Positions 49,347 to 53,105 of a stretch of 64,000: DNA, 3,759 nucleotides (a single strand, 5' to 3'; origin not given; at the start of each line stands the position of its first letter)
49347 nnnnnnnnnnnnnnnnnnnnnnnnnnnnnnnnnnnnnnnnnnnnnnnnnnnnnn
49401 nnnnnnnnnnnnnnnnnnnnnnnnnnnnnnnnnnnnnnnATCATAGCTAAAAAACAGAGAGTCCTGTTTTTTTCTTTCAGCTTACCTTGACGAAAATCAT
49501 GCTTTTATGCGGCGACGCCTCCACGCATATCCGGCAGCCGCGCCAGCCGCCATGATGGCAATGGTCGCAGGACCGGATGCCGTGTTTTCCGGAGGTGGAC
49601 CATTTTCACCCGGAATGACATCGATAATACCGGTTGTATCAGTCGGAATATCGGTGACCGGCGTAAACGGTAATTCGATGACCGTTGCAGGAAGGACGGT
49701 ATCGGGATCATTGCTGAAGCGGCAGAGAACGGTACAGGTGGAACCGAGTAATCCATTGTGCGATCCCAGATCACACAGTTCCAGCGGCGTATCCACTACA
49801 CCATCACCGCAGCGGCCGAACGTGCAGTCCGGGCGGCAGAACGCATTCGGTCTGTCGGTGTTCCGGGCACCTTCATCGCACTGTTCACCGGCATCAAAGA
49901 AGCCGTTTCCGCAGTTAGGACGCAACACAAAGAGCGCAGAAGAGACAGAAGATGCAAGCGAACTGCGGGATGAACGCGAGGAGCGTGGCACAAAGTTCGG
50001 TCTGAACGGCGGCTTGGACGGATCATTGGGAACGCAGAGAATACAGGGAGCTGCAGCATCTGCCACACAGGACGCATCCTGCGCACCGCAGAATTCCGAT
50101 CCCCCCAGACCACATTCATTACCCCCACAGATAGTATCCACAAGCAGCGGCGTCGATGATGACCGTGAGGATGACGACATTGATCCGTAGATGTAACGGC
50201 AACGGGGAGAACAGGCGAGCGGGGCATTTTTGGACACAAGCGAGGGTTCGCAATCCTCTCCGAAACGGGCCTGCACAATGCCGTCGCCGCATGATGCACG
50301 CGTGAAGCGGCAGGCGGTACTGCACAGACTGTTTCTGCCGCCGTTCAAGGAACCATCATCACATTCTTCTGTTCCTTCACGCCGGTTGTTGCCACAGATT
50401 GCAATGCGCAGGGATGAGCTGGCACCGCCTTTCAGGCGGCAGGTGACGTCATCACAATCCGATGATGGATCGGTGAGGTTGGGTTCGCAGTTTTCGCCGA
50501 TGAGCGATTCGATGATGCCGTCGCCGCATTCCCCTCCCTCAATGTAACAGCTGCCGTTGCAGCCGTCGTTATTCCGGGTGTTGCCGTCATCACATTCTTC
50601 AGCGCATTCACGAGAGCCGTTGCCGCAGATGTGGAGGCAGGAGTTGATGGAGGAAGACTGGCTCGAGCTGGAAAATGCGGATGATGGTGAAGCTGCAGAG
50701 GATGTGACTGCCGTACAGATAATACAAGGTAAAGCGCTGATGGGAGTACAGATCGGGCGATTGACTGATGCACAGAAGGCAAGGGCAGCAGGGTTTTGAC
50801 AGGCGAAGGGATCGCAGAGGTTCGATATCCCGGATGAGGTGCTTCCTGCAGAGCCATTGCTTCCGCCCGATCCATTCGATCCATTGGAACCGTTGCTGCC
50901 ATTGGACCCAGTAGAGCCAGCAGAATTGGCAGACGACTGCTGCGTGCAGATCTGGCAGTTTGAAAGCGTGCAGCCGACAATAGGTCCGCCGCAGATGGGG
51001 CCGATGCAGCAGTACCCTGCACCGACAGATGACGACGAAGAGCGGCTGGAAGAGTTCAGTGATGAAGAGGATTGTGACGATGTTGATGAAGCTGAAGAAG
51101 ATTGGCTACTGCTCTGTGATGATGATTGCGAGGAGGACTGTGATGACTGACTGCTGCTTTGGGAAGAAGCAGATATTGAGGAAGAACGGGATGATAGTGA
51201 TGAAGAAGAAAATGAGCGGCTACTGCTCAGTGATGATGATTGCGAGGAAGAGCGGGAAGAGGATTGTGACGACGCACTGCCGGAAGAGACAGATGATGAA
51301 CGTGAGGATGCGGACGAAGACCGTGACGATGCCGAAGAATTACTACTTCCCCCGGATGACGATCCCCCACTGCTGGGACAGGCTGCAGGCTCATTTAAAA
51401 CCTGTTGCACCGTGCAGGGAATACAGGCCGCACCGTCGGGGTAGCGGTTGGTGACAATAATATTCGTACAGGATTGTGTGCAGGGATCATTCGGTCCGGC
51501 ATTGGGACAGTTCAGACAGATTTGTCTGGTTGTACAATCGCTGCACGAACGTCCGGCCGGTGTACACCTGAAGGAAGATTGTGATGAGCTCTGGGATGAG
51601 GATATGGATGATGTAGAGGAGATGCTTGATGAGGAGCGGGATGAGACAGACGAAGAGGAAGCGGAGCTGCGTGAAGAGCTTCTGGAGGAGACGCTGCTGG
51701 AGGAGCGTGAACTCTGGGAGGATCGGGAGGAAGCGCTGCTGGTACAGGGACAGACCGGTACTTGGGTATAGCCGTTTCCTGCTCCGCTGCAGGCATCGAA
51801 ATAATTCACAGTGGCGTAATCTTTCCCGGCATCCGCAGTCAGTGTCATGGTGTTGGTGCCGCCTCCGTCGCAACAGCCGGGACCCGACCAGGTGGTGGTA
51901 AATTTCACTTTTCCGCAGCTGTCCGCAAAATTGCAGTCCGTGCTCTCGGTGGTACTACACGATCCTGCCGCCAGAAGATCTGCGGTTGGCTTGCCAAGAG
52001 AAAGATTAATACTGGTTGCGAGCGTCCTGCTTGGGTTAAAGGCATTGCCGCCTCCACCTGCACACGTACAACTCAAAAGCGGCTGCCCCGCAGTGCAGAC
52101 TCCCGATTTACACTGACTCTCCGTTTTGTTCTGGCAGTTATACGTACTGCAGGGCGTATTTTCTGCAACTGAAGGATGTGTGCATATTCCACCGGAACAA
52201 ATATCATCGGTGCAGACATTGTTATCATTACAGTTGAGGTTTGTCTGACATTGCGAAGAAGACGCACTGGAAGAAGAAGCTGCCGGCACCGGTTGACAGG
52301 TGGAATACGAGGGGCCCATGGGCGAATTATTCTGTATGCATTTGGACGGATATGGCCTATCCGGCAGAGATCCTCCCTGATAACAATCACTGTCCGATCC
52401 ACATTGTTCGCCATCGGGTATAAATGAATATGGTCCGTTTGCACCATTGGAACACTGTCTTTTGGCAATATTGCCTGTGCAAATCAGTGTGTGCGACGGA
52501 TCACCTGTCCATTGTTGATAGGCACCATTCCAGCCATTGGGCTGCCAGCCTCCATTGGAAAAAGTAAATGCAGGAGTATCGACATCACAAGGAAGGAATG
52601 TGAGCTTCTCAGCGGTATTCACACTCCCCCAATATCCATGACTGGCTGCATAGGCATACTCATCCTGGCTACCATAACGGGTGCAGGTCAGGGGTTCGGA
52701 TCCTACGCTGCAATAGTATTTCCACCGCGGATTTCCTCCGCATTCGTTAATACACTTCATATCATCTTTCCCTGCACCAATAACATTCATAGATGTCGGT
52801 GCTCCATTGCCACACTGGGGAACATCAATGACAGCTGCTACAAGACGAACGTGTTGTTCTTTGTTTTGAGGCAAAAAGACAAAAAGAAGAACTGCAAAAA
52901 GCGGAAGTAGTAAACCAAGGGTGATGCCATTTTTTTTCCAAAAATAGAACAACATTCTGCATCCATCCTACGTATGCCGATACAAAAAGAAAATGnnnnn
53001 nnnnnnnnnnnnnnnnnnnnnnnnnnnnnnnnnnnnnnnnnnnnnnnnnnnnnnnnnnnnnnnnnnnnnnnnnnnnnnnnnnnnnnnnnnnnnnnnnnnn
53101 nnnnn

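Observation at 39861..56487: Five tandem, co-oriented giant Cys-rich/Ser-rich modular surface-protein paralogs (16.6 kb, about a quarter of the window)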

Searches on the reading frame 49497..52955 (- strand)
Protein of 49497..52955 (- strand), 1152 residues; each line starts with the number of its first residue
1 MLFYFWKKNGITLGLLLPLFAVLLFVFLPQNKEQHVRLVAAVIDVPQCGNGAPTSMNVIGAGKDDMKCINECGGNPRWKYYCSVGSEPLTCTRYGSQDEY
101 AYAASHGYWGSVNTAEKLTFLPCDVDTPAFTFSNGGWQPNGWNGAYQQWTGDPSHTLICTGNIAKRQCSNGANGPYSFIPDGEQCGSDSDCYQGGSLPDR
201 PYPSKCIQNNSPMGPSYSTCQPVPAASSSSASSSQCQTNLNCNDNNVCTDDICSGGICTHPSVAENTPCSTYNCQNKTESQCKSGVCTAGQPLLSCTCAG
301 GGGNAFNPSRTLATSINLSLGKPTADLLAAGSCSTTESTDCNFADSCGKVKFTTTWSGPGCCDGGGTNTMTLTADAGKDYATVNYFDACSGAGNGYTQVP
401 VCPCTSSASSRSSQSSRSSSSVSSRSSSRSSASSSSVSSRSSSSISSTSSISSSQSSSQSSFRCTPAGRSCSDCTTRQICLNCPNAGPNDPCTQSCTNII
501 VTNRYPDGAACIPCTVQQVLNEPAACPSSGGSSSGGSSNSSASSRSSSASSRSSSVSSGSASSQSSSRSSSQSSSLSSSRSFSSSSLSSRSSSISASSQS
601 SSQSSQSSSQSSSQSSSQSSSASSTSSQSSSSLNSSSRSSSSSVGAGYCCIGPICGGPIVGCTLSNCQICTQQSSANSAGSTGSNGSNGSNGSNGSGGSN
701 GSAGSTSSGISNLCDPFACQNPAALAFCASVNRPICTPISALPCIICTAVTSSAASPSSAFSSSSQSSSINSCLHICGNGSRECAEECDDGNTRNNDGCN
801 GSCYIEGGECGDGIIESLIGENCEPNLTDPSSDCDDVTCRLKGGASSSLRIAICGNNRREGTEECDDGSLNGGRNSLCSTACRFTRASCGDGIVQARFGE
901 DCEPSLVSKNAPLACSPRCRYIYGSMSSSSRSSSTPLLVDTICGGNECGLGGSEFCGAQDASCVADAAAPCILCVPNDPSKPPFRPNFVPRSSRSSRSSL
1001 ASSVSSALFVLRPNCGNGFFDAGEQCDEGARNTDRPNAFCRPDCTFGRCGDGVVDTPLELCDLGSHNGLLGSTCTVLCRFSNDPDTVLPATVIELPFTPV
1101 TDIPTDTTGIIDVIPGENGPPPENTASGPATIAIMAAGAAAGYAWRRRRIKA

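Call 3: search_protein_families(library=pfam, proteins=[window:49497-52955:-], max_evalue=0.1)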
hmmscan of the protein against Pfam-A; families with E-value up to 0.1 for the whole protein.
window:49497-52955:- (1152 aa): 2 families
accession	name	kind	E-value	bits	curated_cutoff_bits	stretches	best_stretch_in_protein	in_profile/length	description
PF13948.11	DUF4215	-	0.00019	22.1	27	1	769-803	13-46/47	Domain of unknown function (DUF4215)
PF07589.16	PEP-CTERM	-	0.027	15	20.7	1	1129-1148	5-24/24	PEP-CTERM motif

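Call 4: search_protein_families(library=ncbifam, proteins=[window:49497-52955:-], max_evalue=0.1)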
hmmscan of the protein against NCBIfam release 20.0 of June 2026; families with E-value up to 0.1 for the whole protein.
window:49497-52955:- (1152 aa): 2 families
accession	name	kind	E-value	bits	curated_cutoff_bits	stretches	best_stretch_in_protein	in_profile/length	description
TIGR02232.1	myxo_disulf_rpt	repeat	2.6e-08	33.5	20.8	2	777-808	4-35/38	cysteine-rich acidic repeat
NF033191.4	JDVT-CTERM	domain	0.04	13.8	27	0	1128-1149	14-35/35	JDVT-CTERM domain-containing protein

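Call 36: search_solved_structures(query=window:49497-52955:-, max_evalue=0.01)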
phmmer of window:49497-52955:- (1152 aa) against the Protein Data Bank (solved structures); distinct sequences matched with E-value up to 0.01: 2.
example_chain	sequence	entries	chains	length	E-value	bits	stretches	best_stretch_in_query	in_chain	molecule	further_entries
6fv0_A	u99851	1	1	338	0.0053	18.1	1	675-711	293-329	Kinesin light chain 1,Torsin-1A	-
6swu_A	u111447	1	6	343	0.0077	17.6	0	675-710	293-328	Kinesin light chain 1,Kinesin light chain 1,TPR domain of kinesin light chain 1 in complex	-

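Call 40: search_protein_families(library=pfam, alignment_id=A2, max_evalue=0.001)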
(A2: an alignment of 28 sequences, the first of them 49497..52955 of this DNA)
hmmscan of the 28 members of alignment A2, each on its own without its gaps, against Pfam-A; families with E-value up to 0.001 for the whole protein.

A. member 1, window:49497-52955:- (1152 aa): 1 family
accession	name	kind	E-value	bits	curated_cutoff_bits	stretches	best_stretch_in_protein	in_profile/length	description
PF13948.11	DUF4215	-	0.00019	22.1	27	1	769-803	13-46/47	Domain of unknown function (DUF4215)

B. families by the number of members that match (of 28 scanned): 4 families
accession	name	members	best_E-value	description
PF13948.11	DUF4215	25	1.5e-146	Domain of unknown function (DUF4215)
PF23416.1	DUF7107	2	3.5e-10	Domain of unknown function (DUF7107)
PF00526.23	Dicty_CTDC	2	0.00014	Dictyostelium (slime mold) repeat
PF04706.18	Dickkopf_N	1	0.00043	Dickkopf N-terminal cysteine-rich region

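Call 83: search_protein_families(library=phrogs, proteins=[window:49497-52955:-], max_evalue=0.001)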
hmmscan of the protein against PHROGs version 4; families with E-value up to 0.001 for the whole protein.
window:49497-52955:- (1152 aa): 0 families

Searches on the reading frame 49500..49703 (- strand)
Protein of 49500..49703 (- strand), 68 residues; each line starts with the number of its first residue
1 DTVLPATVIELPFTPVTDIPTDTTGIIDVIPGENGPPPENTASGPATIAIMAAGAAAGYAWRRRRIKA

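Call 21: search_protein_families(library=ncbifam, proteins=[window:49500-49703:-], max_evalue=10)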
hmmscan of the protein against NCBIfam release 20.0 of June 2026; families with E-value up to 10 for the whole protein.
seq(68 aa): 6 families
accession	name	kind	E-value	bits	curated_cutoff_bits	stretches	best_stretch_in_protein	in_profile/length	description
NF033191.4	JDVT-CTERM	domain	0.0025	17.7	27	1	44-65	14-35/35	JDVT-CTERM domain-containing protein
TIGR03901.2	MYXO-CTERM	domain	0.0044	17.4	20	1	43-65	12-34/34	MYXO-CTERM sorting domain-containing protein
TIGR03382.1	GC_trans_RRR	domain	0.017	15.8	15.85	1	42-65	4-27/27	MYXO-CTERM sorting domain-containing protein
TIGR02595.1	PEP_CTERM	domain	0.02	15.7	16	1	45-65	4-23/24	PEP-CTERM sorting domain-containing protein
NF058571.1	GVDTG_CTERM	domain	0.025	14.9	29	1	43-65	22-44/44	GVDTG sorting domain-containing protein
NF041927.1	Xrt_dep_XDP1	equivalog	0.039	13.9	125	1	36-65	214-242/242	exosortase-dependent surface protein XDP1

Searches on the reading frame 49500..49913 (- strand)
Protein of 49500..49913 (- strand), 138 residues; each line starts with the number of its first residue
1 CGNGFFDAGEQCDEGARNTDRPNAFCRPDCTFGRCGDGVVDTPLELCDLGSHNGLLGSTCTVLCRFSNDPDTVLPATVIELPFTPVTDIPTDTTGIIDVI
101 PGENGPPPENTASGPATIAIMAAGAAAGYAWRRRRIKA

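Call 30: find_related_loci(query=window:49500-49913:-, collection=genome_contigs, flank=10000)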
Query seq(138 aa) (138 aa) in genome_contigs; peptide patterns used: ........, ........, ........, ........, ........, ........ (x = any residue, [..] = any of these).
300 stretches matched a pattern; 16 encode a relative of the query (tblastn E <= 1e-3); 13 distinct loci.
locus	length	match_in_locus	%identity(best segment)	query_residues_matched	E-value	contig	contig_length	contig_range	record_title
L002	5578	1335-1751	56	1-135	2e-46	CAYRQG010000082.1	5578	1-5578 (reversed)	MAG TPA_asm: uncultured Candidatus Peribacteria bacterium isolate SRP278252_co2_356 genome assembly, contig: NODE_31433_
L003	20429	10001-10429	55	1-137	1e-45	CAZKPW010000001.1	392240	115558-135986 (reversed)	MAG TPA_asm: uncultured Candidatus Peribacteria bacterium isolate SRP342105_co1_487 genome assembly, contig: NODE_11_len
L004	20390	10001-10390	49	1-136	2e-37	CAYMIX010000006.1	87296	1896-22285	MAG TPA_asm: uncultured Candidatus Peribacteria bacterium isolate SRP342105_co1_435 genome assembly, contig: NODE_323_le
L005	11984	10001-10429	50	1-135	7e-33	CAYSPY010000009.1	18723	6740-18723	MAG TPA_asm: uncultured Candidatus Peribacteria bacterium isolate SRP292972_co1_90 genome assembly, contig: NODE_1340_le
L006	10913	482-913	42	1-137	1e-25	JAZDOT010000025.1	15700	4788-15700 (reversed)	MAG: Candidatus Peregrinibacteria bacterium isolate MEGAHIT-group-0.791 k141_9974648, whole genome shotgun sequence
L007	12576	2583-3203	46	1-138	7e-22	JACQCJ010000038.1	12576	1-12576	MAG: Candidatus Peregrinibacteria bacterium isolate NC_groundwater_965_Pr1_S-0.2um_56_77 Montesol18-Sp2_coassembly_scaff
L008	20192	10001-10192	59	1-66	9e-19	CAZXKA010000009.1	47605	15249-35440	MAG TPA_asm: uncultured Candidatus Peribacteria bacterium isolate binchicken_co105_396 genome assembly, contig: NODE_846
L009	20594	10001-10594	45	1-131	2e-18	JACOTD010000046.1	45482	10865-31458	MAG: Candidatus Peregrinibacteria bacterium isolate NC_groundwater_35_Pr7_B-0.1um_58_27 FFV18_Bp1_scaffold_264088, whole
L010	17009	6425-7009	38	1-137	5e-15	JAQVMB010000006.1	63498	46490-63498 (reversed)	MAG: Candidatus Peribacteraceae bacterium isolate STF1_123 NODE_824_length_63498_cov_4.184548_Sandtown_F1, whole genome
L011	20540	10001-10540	35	1-137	3e-13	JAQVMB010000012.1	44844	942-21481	MAG: Candidatus Peribacteraceae bacterium isolate STF1_123 NODE_1596_length_44844_cov_4.395353_Sandtown_F1, whole genome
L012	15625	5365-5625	38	1-85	1e-10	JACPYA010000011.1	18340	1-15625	MAG: Candidatus Peregrinibacteria bacterium isolate NC_groundwater_851_Pr1_B-0.1um_56_11 Montesol18_Bp1_scaffold_192448,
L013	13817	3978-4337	41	1-137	3e-10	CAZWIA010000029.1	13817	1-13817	MAG TPA_asm: uncultured Candidatus Peribacteria bacterium isolate binchicken_co347_253 genome assembly, contig: NODE_251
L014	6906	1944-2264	44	1-65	2e-8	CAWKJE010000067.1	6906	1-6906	MAG: uncultured delta proteobacterium isolate MFD04752.bin.1.7 genome assembly, contig: contig_71851, whole genome shotg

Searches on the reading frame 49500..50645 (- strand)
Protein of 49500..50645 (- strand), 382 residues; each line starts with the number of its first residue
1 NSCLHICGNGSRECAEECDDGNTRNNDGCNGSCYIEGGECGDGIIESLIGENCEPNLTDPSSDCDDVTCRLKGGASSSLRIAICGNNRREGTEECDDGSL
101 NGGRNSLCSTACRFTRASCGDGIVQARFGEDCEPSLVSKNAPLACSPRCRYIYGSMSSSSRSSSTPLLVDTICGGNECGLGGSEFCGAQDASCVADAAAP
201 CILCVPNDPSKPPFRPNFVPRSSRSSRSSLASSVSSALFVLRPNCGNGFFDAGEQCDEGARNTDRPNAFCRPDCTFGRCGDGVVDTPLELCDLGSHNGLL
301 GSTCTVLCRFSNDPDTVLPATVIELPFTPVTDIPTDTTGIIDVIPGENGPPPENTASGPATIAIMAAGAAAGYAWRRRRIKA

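Call 12: find_homologous_proteins(query=window:49500-50645:-, max_evalue=0.001)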
Query seq(382 aa) (382 aa): 779 proteins with E <= 0.001 among 8000 candidates; the best 120 are listed.
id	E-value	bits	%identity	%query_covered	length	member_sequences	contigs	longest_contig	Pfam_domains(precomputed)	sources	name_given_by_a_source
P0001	3.2e-132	460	57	99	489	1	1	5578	PF13948.12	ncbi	-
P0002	4.6e-121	423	56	99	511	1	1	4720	-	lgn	-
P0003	1.2e-116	408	55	99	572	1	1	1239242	PF13948.12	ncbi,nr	ncbi:DUF4215 domain-containing protein [Candidatus Peribacteria bacterium]|nr:MAG: DUF4215 domain-co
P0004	8.0e-100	353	55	75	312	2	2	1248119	-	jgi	-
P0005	1.9e-94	335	50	88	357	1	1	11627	-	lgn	-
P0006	1.1e-84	303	53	78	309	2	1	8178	-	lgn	-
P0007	7.7e-63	231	33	59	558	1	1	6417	PF13948.12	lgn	-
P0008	2.8e-60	223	32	77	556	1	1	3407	PF13948.12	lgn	-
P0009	9.9e-54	201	31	77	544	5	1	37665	PF13948.12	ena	-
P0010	6.0e-53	199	31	62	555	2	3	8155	PF13948.12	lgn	-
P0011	1.7e-51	194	30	86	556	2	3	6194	PF13948.12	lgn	-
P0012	3.8e-49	186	32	98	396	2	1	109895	PF13948.12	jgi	jgi:cysteine-rich repeat protein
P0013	2.2e-47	180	29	57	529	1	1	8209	PF13948.12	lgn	-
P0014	6.1e-47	179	31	80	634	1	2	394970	PF13948.12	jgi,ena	jgi:cysteine-rich repeat protein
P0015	1.1e-45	175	33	94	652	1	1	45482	PF13948.12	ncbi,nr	ncbi:hypothetical protein HYR82_02950 [Candidatus Peregrinibacteria bacterium]|nr:hypothetical prote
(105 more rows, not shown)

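Call 14: find_encoding_contigs(protein=P0003, flank=10000, max_places=3)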
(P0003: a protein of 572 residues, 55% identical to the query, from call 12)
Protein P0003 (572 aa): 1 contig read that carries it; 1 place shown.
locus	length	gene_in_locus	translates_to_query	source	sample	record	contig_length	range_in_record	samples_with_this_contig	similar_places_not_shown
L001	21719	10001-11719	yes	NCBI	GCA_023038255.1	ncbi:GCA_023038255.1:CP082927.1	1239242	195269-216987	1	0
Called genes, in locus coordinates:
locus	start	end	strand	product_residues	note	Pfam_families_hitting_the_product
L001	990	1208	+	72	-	-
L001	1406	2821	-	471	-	-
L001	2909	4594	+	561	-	PF02743:dCache_1, PF17203:sCache_3_2 (faint), PF17201:Cache_3-Cache_2, PF00512:HisKA, PF02518:HATPase_c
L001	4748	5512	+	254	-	PF00395:SLH (weak)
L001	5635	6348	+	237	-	PF01479:S4, PF00849:PseudoU_synth_2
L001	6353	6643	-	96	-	-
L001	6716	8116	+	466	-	PF00753:Lactamase_B, PF12706:Lactamase_B_2 (weak), PF16661:Lactamase_B_6, PF10996:Beta-Casp, PF07521:RMMBL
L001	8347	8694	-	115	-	-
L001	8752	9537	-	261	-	-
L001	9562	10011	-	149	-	-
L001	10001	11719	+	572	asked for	PF13948:DUF4215 (weak)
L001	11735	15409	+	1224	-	-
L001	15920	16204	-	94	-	-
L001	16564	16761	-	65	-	-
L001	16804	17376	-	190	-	-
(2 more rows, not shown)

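Call 81: search_solved_structures(query=A6, max_evalue=1, show_alignments=1)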
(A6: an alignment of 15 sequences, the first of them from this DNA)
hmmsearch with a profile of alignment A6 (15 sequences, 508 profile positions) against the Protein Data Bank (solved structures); distinct sequences matched with E-value up to 1: 7.
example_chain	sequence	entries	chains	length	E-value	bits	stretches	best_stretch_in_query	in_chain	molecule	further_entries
8sl1_A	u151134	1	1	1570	1.6e-06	30.6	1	95-142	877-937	Pappalysin-2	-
8a7d_C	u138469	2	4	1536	1.2e-05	27.6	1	165-212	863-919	Pappalysin-1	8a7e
7y5n_C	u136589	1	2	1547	1.3e-05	27.6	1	165-212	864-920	Pappalysin-1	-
7ufg_A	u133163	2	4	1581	1.3e-05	27.6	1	165-212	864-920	Pappalysin-1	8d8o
8hgg_C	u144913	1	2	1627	1.3e-05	27.5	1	165-212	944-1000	Pappalysin-1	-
7y5q_A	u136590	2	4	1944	1.6e-05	27.2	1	165-212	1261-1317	Maltose/maltodextrin-binding periplasmic protein,Pappalysin-1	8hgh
2i47_A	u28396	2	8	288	0.00096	21.4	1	62-115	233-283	ADAM 17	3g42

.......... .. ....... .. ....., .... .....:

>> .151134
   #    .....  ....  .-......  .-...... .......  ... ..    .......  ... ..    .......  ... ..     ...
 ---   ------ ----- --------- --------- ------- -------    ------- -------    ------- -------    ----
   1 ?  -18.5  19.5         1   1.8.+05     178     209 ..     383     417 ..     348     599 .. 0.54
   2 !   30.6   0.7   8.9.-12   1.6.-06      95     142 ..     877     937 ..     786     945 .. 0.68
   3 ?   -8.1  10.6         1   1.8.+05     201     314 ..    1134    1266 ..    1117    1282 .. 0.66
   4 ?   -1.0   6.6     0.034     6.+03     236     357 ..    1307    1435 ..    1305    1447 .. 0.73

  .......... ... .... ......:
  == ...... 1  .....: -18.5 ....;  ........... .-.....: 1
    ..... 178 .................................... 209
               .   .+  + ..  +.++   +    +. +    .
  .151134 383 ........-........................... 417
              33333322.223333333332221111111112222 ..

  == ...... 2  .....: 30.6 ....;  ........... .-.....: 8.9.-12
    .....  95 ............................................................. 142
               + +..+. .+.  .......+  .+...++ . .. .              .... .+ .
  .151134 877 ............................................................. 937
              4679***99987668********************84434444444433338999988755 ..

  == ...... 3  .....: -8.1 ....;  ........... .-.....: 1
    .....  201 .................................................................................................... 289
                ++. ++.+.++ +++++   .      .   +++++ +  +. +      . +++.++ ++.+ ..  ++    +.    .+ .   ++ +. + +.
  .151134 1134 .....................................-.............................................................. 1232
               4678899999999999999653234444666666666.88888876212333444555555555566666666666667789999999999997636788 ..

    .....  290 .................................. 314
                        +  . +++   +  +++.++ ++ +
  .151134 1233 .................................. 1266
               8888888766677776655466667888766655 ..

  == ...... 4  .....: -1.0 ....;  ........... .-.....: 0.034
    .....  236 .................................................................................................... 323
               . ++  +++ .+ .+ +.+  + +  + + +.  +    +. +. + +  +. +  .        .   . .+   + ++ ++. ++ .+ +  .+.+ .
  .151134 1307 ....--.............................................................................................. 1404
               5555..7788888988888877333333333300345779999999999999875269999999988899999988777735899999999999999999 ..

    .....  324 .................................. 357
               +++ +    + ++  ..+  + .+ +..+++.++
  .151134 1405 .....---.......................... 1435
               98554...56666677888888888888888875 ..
